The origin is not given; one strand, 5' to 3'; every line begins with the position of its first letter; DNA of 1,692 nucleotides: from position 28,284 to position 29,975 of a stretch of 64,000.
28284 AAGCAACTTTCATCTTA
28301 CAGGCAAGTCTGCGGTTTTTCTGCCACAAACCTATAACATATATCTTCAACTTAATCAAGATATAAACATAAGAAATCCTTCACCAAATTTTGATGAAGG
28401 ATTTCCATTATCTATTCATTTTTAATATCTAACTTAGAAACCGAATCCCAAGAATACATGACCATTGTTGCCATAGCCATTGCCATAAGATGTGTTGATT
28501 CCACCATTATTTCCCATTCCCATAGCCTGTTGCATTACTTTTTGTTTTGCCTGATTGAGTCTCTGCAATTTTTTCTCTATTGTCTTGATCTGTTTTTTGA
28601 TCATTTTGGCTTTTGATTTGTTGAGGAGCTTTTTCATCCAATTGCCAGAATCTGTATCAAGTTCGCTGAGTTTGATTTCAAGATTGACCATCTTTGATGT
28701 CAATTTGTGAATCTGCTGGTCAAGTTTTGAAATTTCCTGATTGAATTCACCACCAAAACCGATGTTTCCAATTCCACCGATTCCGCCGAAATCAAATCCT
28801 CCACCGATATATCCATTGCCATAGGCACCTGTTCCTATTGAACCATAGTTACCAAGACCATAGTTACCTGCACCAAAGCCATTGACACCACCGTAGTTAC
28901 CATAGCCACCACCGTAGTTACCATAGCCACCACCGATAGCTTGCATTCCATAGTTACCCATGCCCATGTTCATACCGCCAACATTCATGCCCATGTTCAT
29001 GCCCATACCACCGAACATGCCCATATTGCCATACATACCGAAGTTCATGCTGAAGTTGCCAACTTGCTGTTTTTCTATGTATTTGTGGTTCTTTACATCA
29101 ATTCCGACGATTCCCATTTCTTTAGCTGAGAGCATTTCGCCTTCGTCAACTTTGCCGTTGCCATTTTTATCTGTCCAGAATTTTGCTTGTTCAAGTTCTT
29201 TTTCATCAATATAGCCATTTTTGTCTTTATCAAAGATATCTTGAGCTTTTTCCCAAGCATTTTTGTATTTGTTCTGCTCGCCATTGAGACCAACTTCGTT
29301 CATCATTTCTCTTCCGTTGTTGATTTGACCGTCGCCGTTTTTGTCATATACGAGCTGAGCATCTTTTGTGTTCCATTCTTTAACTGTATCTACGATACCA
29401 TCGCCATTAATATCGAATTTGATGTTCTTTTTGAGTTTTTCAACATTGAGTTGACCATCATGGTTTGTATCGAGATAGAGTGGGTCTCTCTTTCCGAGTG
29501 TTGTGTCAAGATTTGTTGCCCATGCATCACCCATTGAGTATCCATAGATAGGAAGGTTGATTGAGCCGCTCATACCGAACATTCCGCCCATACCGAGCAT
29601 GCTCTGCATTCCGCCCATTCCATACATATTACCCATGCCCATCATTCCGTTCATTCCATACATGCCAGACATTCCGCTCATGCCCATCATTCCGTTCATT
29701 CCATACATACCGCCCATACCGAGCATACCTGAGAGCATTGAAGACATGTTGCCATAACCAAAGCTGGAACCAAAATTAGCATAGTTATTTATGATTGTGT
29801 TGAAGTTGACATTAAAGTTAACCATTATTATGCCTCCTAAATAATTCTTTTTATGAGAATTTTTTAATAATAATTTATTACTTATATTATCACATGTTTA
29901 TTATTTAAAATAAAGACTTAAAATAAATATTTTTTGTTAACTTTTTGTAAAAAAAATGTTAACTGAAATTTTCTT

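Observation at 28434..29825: Unclassifiable Gly/Met/Tyr-rich protein with five EF-hand-like calcium loops and a coiled coil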

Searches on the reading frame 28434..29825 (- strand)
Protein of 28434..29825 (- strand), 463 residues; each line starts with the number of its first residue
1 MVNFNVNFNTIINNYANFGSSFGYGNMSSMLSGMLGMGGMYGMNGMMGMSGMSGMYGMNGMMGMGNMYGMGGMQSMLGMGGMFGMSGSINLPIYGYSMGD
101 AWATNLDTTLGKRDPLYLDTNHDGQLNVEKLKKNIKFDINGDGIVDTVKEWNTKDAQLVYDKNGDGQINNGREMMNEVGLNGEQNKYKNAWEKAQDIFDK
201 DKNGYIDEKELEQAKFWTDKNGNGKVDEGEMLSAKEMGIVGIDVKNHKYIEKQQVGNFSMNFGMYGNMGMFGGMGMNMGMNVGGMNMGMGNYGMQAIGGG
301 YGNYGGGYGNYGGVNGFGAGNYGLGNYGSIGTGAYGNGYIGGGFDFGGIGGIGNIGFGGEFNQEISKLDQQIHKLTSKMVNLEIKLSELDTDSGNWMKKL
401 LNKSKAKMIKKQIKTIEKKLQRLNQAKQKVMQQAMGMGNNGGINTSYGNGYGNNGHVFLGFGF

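Call 4: search_protein_families(library=pfam, proteins=[window:28434-29825:-], max_evalue=1)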
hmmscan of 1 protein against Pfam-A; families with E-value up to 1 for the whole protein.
window:28434-29825:- (463 aa): 19 families
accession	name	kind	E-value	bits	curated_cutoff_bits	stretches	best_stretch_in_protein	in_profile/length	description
PF00036.39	EF-hand_1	-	6.9e-10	38.2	25.4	2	197-213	8-24/29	EF hand domain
PF13405.12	EF-hand_6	-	7.9e-09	34.9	25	1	196-214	7-25/30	EF-hand domain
PF13202.12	EF-hand_5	-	2.1e-07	30.5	25.9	1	197-213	7-23/25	EF hand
PF13499.12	EF-hand_7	-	1.6e-06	28.8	30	2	196-214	9-27/67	EF-hand domain pair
PF14282.11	FlxA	-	0.00013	22.4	26.3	1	366-433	13-78/101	FlxA-like protein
PF03961.19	FapA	-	0.00065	19.8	31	1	355-443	147-235/272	Flagellar Assembly Protein A beta solenoid domain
PF16888.10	YwqH-like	-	0.00076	20.2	33.7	1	406-436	12-42/123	YwqH-like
PF03357.26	Snf7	-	0.0029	17.7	27.3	1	364-438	2-75/171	Snf7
PF20615.3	DUF6802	-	0.011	16.1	27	1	133-169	30-66/102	Family of unknown function (DUF6802)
PF00804.31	Syntaxin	-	0.039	14.2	26.7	1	360-436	6-82/157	Syntaxin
PF04977.20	DivIC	-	0.083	13.2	28.9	0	360-390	21-51/80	Septum formation initiator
PF15188.11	CCDC-167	-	0.098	13.4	27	1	363-435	4-73/84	Coiled-coil domain-containing protein 167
PF00680.25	RdRP_1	-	0.17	11.1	23.9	1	375-451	31-106/450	Viral RNA-dependent RNA polymerase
PF04102.17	SlyX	-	0.41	11.8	30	0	360-393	21-54/67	SlyX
PF07554.19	FIVAR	-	0.47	11.6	29.2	1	183-215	28-60/71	FIVAR domain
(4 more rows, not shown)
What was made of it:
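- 29196..29231 (-): Ca loop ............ (aa 199-210). Equivalent to the FrpC D499 loop. This is the canonical EF-hand hit. Pfam EF-hand_1 at aa 197-213 (call 4).
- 28503..28754 (-): Lys-rich helical hairpin / coiled coil, aa 358-441 (16 Lys). Sub-threshold FlxA and Snf7 Pfam hits (call 4).
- On Calmodulin-like EF-hand proteins: EF-hand_7 (the pair) scores 28.8, below its cut-off of 30 (call 4).
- Tried and rejected: The FlxA, FapA, Snf7 and syntaxin hits are sub-threshold coiled-coil noise (call 4).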

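Call 5: search_protein_families(library=ncbifam, proteins=[window:28434-29825:-], max_evalue=1)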
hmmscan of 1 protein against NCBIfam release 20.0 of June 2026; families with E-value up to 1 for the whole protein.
window:28434-29825:- (463 aa): 9 families
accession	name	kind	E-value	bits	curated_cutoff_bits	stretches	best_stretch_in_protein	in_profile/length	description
NF041410.1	XopAW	subfamily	0.0076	16.1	120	1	118-214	35-128/235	XopAW family type III secretion system calcium-binding effector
NF045830.1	MYPU_1760_HExxH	subfamily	0.0081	15.4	175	1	130-246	404-497/509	MYPU_1760 family metalloprotease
NF041752.4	sbcc_Bac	equivalog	0.0082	14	1420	1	356-434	734-812/1130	exonuclease subunit SbcC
TIGR04286.1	MSEP-CTERM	equivalog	0.032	12.1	150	1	116-192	746-821/920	MSEP-CTERM sorting domain-containing protein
NF033765.2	gliding_CglD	equivalog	0.033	11.9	400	1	119-223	189-292/1124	adventurous gliding motility lipoprotein CglD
TIGR02168.1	SMC_prok_B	equivalog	0.051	11.3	567.35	1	362-433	678-750/1181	chromosome segregation protein SMC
NF008083.0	PRK10819.1-4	equivalog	0.18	11.8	448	0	126-159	170-202/239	TonB system transport protein TonB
NF045487.1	ASRP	equivalog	0.19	10.3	300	1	362-428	375-432/593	archaea-specific SMC-related protein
TIGR04211.1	SH3_and_anchor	equivalog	0.48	10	65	1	362-434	79-148/198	TIGR04211 family SH3 domain-containing protein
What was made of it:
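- Tried and rejected: The XopAW T3SS Ca-binding effector scores 16 bits against a cut-off of 120 and was rejected (call 5).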

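Call 7: find_homologous_proteins(query=window:28434-29825:-, max_evalue=0.001)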
Query window:28434-29825:- (463 aa): 27 proteins with E <= 0.001 among 8000 candidates.
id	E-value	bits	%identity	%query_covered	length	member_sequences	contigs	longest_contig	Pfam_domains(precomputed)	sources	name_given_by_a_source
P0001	7.0e-178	611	68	81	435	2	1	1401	PF13405.13,PF13499.13,PF13202.13,PF00036.39,PF26745.1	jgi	jgi:Ca2+-binding EF-hand superfamily protein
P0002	2.9e-97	345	60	67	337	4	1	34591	PF13405.13,PF13499.13,PF13202.13,PF00036.39,PF26745.1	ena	-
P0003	1.7e-94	336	64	51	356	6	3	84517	PF13405.13,PF13499.13,PF13202.13,PF00036.39,PF26745.1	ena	-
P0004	1.3e-82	297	56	52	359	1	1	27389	PF13405.13,PF13499.13,PF13202.13,PF00036.39,PF26745.1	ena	-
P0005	6.3e-81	291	66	40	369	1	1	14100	PF26745.1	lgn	-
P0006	2.2e-77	279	59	49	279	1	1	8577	PF13405.13,PF13202.13,PF00036.39,PF26745.1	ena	-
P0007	6.2e-74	268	48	60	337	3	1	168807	PF13405.13,PF13499.13,PF13202.13,PF00036.39,PF26745.1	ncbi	-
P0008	4.4e-68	249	53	46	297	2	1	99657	PF13202.13,PF00036.39,PF26745.1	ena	-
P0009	1.1e-65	241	67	38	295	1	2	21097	PF13202.13,PF00036.39,PF26745.1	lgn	-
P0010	2.8e-65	239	63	39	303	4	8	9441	PF26745.1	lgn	-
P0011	2.8e-65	239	58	43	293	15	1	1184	PF13405.13,PF13202.13,PF00036.39,PF26745.1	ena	-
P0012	6.4e-64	235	53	50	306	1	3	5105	PF13202.13,PF26745.1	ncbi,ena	-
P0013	9.6e-64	234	58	40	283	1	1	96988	PF13202.13,PF00036.39,PF26745.1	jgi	jgi:hypothetical protein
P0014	5.4e-62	229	60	38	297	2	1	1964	PF13202.13,PF00036.39,PF26745.1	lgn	-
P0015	1.8e-61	227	62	35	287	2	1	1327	PF13405.13,PF13202.13,PF00036.39,PF26745.1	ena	-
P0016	1.9e-61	227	53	45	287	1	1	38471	PF13202.13,PF00036.39,PF26745.1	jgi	jgi:hypothetical protein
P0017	3.1e-59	219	65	38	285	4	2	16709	PF13405.13,PF13202.13,PF00036.39,PF26745.1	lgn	-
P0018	2.5e-52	197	61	35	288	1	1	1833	PF13405.13,PF13202.13,PF00036.39,PF26745.1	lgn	-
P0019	4.8e-18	84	40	30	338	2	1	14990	PF26745.1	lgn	-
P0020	4.2e-12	64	38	30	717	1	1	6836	PF00353.26,PF26745.1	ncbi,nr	ncbi:hypothetical protein J7552_09970, partial [Wohlfahrtiimonas chitiniclastica]|nr:hypothetical pr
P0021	3.1e-9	55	28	37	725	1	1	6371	PF00353.26,PF26745.1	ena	-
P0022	3.5e-9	54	38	27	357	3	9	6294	PF13202.13,PF26745.1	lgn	-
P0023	3.9e-8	51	30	32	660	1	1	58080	PF00353.26,PF26745.1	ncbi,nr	ncbi:MAG: hypothetical protein PT118_11490, partial [Aphanizomenon gracile PMC644.10]|nr:hypothetica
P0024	1.6e-5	42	29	51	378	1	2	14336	PF13405.13,PF13202.13,PF00036.39,PF26745.1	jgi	-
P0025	3.4e-5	41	30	44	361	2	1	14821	PF13405.13,PF13202.13,PF00036.39,PF26745.1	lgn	-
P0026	7.7e-5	40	30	51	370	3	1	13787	PF13405.13,PF13202.13,PF00036.39,PF26745.1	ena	-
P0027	9.0e-4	37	34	23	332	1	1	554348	PF26745.1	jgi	jgi:hypothetical protein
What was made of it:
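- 28434..29825 (-): Complete CDS, 463 aa including stop. 27 homologues found (call 7).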

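Call 13: find_encoding_contigs(protein=P0007, flank=10000, max_places=3)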
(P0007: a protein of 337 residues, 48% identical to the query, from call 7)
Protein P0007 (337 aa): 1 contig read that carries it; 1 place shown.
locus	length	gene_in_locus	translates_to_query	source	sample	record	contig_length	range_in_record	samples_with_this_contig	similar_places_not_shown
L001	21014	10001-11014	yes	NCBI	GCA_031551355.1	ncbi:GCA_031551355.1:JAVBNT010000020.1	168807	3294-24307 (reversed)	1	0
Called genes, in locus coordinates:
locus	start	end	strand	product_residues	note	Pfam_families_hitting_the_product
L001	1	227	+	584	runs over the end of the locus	PF02749:QRPTase_N (faint), PF17767:NAPRTase_N, PF04095:NAPRTase (weak), PF17956:NAPRTase_C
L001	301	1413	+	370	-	-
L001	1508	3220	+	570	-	PF13620:CarboxypepD_reg (faint)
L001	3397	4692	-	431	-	PF00206:Lyase_1, PF10397:ADSL_C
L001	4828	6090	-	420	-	PF22694:CtpB_N-like (faint), PF00595:PDZ (weak), PF13180:PDZ_2, PF17820:PDZ_6, PF03572:Peptidase_S41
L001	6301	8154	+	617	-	-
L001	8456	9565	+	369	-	PF00036:EF-hand_1 (faint), PF13405:EF-hand_6 (faint), PF13499:EF-hand_7 (faint), PF26745:SPM, PF13202:EF-hand_5 (weak)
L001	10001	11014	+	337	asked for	PF00036:EF-hand_1 (faint), PF13405:EF-hand_6 (faint), PF13499:EF-hand_7 (faint), PF26745:SPM, PF13202:EF-hand_5 (weak)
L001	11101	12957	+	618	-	-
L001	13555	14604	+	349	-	-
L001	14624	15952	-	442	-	PF02878:PGM_PMM_I, PF02879:PGM_PMM_II, PF02880:PGM_PMM_III, PF00408:PGM_PMM_IV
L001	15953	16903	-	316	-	PF07949:YbbR (weak)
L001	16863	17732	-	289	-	PF19293:CdaA_N (weak), PF02457:DAC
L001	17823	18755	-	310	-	PF17284:Spermine_synt_N, PF01564:Spermine_synth, PF13649:Methyltransf_25 (faint)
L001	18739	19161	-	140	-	PF02675:AdoMet_dc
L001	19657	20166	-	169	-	PF09515:Thia_YuaJ, PF12822:ECF_trnsprt (weak)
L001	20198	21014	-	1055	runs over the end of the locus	PF24391:HD-CE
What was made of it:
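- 29031..29570 (-): Folded FrpC-type self-processing module with family-specific pre-cleavage strands, aa 86-265. PF26745 on homologues (calls 7, 13).
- On SPM domain (PF26745; FrpC/ApxIVA self-processing module): PF26745 is precomputed on homologues at 48-68% identity (calls 7, 13).
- PF26745 'SPM' is precomputed on 26 of 27 homologues (calls 7, 13).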

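Call 14: search_solved_structures(query=window:28434-29825:-, max_evalue=1, show_alignments=2)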
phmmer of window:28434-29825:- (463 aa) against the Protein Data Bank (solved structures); distinct sequences matched with E-value up to 1: 96 (the best 60 are shown).
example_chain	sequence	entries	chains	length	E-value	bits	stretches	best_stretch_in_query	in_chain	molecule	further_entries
6sjw_A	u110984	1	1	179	1.9e-06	30.5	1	115-258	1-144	Iron-regulated protein FrpC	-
6sjx_A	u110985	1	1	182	3.4e-06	29.7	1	114-258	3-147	Iron-regulated protein FrpC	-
2f33_A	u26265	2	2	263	0.0063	18.9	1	118-220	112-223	Calbindin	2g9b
6fie_B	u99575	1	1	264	0.0096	18.3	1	118-214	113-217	Calbindin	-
6ui4_B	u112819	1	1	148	0.043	16.1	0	153-211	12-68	Calmodulin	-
5vo5_A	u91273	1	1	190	0.058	15.7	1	346-435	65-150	Coiled-coil and C2 domain-containing protein 1-like,GH13992p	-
2lc5_A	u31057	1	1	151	0.08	15.2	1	159-229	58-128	Calmodulin, putative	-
9kuu_C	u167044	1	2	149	0.13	14.6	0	191-244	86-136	Calmodulin-1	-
6u39_A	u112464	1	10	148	0.13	14.5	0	179-244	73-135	Calmodulin-1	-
9el6_C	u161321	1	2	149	0.17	14.2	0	189-215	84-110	Calmodulin-1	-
4aqr_A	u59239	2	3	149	0.18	14.1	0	160-215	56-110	CALMODULIN-7 | CALMODULIN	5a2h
1rfj_A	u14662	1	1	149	0.19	14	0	160-215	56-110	calmodulin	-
9eio_E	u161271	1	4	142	0.2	13.9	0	191-215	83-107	Calmodulin-1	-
6x33_C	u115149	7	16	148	0.2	13.9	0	188-215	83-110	Calmodulin-1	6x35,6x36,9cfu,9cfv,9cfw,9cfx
7t2q_A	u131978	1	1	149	0.2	13.9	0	184-215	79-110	Calmodulin-1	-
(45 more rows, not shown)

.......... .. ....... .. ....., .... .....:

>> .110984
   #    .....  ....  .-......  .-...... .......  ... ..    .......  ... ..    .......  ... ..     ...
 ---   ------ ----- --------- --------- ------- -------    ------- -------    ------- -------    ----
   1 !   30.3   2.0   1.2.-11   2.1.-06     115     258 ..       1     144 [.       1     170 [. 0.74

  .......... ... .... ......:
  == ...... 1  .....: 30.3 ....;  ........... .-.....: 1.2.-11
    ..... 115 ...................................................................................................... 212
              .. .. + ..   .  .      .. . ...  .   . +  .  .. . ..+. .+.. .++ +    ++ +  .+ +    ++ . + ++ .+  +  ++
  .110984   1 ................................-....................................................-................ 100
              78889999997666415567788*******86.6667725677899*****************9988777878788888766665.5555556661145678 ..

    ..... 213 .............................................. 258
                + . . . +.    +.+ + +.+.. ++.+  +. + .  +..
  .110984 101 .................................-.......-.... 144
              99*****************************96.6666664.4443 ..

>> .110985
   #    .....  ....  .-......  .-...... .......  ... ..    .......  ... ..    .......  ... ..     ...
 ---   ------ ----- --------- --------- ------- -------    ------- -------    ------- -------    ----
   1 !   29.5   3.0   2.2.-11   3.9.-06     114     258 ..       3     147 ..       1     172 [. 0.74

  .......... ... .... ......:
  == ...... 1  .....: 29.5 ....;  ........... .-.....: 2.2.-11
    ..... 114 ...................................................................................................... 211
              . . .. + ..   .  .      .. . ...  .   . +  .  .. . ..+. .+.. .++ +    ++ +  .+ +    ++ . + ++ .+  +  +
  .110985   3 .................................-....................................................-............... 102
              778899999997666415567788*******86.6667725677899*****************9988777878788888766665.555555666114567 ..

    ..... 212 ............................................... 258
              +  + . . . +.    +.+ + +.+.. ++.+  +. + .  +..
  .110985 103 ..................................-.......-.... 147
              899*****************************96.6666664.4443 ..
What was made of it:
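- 29481..29486 (-): Codons GAC CCA, encoding Asp114-Pro115, the predicted scissile bond. Aligned to FrpC D414-P415 (call 14).
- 29445..29471 (-): Ca loop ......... (aa 119-127). Equivalent to the FrpC incomplete EF-hand site D419/D421/D423/G424, completed by D155 (FrpC D456). Alignment in call 14.
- On SPM domain (PF26745; FrpC/ApxIVA self-processing module): phmmer gives E=1.9e-6 over query 115-258 against SPM 1-144 (call 14). D114-P115 aligns with D414-P415 (call 14).
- phmmer to FrpC SPM 6sjw gives E=1.9e-6, with query P115 aligned to SPM residue 1 (call 14).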

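Call 53: search_protein_families(library=pfam, proteins=[L001:6301-8154:+, L001:11101-12957:+, L001:8456-9565:+], max_evalue=0.01)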
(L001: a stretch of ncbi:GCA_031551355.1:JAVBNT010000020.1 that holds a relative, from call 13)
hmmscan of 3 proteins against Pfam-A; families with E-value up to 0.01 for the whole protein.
L001:6301-8154:+ (617 aa): 4 families
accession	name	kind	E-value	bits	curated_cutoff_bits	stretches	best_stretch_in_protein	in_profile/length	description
PF13202.12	EF-hand_5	-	1.6e-12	46.7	25.9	1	180-199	4-23/25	EF hand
PF00036.39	EF-hand_1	-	9.8e-11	40.9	25.4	1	177-200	2-25/29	EF hand domain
PF13405.12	EF-hand_6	-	3.2e-09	36.1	25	1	177-200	2-25/30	EF-hand domain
PF13499.12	EF-hand_7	-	1e-05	26.2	30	0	177-200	4-27/67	EF-hand domain pair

L001:11101-12957:+ (618 aa): 0 families

L001:8456-9565:+ (369 aa): 6 families
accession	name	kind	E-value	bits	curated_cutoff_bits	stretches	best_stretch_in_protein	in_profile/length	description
PF13202.12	EF-hand_5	-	2.2e-13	49.4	25.9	1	175-194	4-23/25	EF hand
PF00036.39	EF-hand_1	-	1.6e-12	46.5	25.4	1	172-195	2-25/29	EF hand domain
PF13405.12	EF-hand_6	-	3.2e-11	42.3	25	1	172-195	2-25/30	EF-hand domain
PF13499.12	EF-hand_7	-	6.4e-08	33.3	30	0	172-195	4-27/67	EF-hand domain pair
PF23657.1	DUF7151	-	0.005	17.2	27.2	0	180-195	27-42/46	Domain of unknown function (DUF7151)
PF13517.12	FG-GAP_3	-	0.0094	17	26.9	0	119-188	1-58/61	FG-GAP-like repeat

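Call 65: predict_structure(alignment_id=A4)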
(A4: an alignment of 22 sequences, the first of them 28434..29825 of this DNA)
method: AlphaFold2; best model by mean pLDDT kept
length: 463 residues; sequences in the alignment: 22
mean_pLDDT: 67.1   pTM: 0.46
mean pLDDT of the five models: 67.1, 67.0, 66.2, 64.4, 63.8
residues with pLDDT >= 90: 194; 70-90: 61; 50-70: 10; < 50: 198
segments of 3 or more residues with pLDDT < 50: 1-83, 266-357, 441-463
pLDDT, mean of each block of 10 residues (from residue 1): 30 31 33 34 32 34 35 37 61 92 90 92 92 92 92 95 94 94 94 97 97 96 94 96 97 90 57 39 35 38 36 33 35 34 34 47 88 92 91 84 94 96 92 74 43 38 32
secondary structure, 60 per line:
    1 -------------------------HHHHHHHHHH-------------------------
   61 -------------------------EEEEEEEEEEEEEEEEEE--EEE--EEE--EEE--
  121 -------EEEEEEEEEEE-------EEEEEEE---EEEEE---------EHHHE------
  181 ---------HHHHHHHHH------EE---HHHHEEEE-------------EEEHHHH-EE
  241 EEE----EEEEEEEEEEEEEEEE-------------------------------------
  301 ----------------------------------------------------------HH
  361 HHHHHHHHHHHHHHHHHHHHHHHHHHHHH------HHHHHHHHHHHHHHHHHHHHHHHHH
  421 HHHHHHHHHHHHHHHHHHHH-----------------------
elements in order: H26-35 E86-103 E106-108 E111-113 E116-118 E128-138 E146-152 E156-160 H190-198 H210-213 E214-217 E231-233 H234-237 E239-243 E248-263 H359-389 H396-440
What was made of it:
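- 28503..28754 (-): AF2 helices 359-389 and 396-440, pLDDT about 90 (call 65).
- On SPM domain (PF26745; FrpC/ApxIVA self-processing module): In the full-length model, strand 86-103 is predicted alongside strand 248-263 (call 65).
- Checked: K/Q/L-rich helical segment, with AF2 helices 359-389 and 396-440 at pLDDT about 90 (call 65).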

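Call 67: list_cluster_members(proteins=[window:28434-29825:-, P0001, P0003, P0015, P0034, P0100, P0074, P0081, P0058, P0078])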
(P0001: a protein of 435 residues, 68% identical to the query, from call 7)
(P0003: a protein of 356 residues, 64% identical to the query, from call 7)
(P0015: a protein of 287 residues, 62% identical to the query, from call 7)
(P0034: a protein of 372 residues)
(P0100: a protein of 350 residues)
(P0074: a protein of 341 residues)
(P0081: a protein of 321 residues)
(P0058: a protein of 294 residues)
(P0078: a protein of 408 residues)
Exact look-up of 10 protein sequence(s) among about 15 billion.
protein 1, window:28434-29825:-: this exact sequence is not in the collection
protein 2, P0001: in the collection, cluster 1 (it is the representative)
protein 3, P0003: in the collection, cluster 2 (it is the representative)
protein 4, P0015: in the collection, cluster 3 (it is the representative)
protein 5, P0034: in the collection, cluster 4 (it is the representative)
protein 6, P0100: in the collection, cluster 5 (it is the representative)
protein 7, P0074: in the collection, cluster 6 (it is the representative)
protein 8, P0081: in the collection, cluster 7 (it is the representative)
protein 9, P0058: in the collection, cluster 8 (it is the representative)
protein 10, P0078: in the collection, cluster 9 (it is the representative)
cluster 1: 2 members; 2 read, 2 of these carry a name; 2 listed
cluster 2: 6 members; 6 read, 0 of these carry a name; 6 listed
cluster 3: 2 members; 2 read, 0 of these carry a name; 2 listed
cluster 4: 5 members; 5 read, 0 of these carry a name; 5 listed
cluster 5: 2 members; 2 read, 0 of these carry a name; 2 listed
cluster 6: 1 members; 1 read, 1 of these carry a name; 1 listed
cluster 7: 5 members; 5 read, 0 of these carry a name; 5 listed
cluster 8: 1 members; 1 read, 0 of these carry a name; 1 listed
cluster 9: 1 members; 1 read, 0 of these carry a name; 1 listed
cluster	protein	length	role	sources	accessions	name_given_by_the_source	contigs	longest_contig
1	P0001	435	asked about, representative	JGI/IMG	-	Ca2+-binding EF-hand superfamily protein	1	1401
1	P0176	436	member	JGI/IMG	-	hypothetical protein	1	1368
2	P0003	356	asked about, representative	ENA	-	-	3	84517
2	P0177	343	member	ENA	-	-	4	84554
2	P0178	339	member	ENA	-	-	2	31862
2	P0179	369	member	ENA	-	-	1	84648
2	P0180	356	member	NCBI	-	-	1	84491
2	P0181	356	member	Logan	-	-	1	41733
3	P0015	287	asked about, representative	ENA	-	-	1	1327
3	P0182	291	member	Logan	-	-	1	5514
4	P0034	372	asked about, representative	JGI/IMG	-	-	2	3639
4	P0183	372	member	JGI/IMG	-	-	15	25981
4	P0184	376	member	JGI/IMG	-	-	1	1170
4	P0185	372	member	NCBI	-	-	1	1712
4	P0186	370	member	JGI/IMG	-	-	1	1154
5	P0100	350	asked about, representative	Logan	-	-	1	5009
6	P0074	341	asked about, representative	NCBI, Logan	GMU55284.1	MAG: hypothetical protein AMXMBFR33_44300 [Candidatus Xenobia bacterium]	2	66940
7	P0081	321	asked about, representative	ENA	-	-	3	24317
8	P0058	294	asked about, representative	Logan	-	-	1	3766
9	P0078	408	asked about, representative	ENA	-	-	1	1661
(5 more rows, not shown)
